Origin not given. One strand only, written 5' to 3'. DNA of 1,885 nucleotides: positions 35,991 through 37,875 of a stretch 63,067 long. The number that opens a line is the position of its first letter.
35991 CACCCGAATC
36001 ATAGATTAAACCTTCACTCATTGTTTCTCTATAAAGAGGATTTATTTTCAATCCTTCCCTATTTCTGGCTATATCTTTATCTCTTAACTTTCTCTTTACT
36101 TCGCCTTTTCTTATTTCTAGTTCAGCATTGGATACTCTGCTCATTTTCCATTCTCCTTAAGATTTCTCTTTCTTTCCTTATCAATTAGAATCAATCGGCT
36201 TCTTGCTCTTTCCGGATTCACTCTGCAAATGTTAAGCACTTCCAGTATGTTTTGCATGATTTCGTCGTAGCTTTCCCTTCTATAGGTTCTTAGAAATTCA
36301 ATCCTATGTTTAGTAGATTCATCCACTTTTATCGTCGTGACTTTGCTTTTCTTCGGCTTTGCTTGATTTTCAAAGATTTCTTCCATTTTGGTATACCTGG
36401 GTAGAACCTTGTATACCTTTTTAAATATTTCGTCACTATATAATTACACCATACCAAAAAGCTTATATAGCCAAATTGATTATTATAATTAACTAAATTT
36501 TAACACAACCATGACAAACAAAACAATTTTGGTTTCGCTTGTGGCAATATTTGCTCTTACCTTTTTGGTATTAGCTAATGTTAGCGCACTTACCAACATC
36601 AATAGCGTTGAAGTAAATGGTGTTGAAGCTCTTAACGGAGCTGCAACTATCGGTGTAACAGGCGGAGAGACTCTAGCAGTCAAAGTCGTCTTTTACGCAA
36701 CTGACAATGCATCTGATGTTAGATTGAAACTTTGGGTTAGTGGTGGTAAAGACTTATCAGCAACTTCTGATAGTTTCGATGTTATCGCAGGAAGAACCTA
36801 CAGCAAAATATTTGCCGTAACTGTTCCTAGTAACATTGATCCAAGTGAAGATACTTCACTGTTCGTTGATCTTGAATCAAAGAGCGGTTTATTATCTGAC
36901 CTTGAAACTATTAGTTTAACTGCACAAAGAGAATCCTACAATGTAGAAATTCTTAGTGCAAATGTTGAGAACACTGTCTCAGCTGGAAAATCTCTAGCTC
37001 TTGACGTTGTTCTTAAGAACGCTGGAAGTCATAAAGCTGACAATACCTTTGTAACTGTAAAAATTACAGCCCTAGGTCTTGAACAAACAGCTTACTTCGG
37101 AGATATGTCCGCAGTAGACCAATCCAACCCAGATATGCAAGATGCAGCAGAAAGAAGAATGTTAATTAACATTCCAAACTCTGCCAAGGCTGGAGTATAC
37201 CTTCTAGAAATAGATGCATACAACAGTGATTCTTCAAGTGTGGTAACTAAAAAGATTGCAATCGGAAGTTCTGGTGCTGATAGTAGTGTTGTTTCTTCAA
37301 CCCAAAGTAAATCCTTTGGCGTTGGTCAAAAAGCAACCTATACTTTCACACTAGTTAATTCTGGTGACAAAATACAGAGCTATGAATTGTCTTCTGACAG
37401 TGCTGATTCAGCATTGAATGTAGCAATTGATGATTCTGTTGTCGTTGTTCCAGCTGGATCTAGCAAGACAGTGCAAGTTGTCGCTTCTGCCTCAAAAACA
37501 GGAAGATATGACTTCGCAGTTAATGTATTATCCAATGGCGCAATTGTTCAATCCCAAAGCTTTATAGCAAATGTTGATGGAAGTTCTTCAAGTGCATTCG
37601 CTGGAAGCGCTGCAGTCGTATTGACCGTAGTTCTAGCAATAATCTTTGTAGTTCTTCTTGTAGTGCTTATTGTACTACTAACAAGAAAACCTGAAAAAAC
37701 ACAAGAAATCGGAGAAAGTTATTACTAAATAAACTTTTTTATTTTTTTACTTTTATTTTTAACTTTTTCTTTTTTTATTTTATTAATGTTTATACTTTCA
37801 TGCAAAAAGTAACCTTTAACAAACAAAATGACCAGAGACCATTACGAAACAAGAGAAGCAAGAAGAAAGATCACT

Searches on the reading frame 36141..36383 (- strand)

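Call 79: search_protein_families(library=pfam, max_evalue=0.01, proteins=[window:36141-36383:-])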
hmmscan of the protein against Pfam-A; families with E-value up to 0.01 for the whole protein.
window:36141-36383:- (80 aa): 1 family
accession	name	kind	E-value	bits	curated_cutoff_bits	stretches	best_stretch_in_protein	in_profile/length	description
PF24434.1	DUF7557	-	4.2e-06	26.5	25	1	16-43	2-28/45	Family of unknown function (DUF7557)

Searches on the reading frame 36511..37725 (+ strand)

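Call 11: search_protein_families(library=ncbifam, max_evalue=0.001, proteins=[window:36511-37725:+])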
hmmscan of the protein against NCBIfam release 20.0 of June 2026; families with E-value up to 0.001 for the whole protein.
window:36511-37725:+ (405 aa): 0 families

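Call 79: search_protein_families(library=pfam, max_evalue=0.01, proteins=[window:36511-37725:+])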
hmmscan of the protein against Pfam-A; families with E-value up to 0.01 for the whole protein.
window:36511-37725:+ (405 aa): 5 families
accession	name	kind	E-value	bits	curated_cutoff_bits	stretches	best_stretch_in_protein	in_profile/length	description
PF11614.14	FixG_C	-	2.4e-06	28.1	25.6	1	276-329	34-87/119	IG-like fold at C-terminal of FixG, putative oxidoreductase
PF22544.2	HYDIN_VesB_CFA65-like_Ig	-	5.5e-05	23.8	25.5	1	271-343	17-88/100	HYDIN/CFA65/VesB-like, Ig-like domain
PF15780.11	ASH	-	0.00057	20.5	27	0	269-345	19-94/98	Abnormal spindle-like microcephaly-assoc'd, ASPM-SPD-2-Hydin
PF22433.2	MtxA_IG-like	-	0.0016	18.7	26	1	303-348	28-73/83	Magnetotaxis protein MtxA, Immunoglobulin-like domain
PF24507.1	Ig_CFAP65_4th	-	0.0026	18.6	27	1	278-342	1-63/76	CFAP65, fourth Ig-like domain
